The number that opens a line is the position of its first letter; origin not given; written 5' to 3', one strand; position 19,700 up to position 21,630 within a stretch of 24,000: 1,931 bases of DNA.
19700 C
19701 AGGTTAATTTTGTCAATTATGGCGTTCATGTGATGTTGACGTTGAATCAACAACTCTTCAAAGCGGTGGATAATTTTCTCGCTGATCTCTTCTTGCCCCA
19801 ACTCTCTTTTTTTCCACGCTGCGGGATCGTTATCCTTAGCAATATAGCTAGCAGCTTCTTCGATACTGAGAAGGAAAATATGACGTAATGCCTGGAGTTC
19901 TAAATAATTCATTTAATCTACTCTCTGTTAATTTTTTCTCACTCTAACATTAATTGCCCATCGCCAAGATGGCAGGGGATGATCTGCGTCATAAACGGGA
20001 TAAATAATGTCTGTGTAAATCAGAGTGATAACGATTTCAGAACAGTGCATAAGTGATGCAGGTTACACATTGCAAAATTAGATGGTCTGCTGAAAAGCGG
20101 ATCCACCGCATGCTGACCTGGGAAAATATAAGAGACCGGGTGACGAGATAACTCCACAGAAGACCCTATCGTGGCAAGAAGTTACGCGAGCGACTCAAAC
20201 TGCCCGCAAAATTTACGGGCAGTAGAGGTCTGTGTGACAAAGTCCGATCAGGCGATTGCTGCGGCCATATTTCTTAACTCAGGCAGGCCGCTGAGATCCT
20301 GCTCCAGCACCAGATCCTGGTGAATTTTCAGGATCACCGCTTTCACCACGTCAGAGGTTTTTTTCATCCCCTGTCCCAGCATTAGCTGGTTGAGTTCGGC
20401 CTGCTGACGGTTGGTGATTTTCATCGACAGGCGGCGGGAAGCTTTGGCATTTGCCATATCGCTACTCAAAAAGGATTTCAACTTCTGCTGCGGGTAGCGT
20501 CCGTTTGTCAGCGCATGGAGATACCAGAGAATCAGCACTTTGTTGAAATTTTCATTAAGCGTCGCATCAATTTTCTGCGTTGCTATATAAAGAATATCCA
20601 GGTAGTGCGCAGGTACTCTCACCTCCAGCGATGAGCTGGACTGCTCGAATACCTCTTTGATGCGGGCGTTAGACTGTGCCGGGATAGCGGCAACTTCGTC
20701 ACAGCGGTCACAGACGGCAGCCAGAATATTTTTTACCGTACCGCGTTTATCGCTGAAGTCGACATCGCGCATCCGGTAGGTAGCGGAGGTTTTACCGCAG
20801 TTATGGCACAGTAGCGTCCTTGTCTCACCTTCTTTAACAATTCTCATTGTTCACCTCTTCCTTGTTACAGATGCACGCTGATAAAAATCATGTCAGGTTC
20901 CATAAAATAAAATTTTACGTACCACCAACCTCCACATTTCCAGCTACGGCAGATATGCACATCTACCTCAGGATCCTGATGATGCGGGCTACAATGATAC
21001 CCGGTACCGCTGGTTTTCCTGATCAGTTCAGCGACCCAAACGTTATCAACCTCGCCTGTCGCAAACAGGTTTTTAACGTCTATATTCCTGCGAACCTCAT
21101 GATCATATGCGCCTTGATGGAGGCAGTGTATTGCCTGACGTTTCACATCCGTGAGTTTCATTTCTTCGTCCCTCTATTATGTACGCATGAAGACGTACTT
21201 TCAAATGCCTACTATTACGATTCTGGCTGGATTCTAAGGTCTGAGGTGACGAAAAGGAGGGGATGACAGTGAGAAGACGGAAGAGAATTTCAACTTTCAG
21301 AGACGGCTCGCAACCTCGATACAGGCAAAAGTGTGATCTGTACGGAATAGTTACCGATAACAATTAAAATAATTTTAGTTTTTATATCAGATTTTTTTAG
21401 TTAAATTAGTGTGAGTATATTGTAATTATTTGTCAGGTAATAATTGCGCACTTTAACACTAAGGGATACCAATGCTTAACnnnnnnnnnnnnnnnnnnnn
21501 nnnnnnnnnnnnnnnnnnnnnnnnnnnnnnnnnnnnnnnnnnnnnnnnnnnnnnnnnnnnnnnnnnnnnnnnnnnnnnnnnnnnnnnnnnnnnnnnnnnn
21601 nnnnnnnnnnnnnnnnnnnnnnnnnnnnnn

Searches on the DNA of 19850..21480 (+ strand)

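Call 7: search_dna_similar(query=window:20100-21450:+, collection=ecoli_genomes, mode=distant, max_rows=15)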
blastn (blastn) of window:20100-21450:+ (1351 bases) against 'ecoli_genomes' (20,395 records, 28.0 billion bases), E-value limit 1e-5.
No match.
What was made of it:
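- Tried and rejected: No DNA match to the module in 5,426 E. coli genomes (call 7).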

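Call 104: search_rna_families(source=window, start=19850, end=21480, threshold=evalue, max_evalue=1, show_alignments=2)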
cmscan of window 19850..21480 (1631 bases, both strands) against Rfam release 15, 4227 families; matches with E-value up to 1: 0.
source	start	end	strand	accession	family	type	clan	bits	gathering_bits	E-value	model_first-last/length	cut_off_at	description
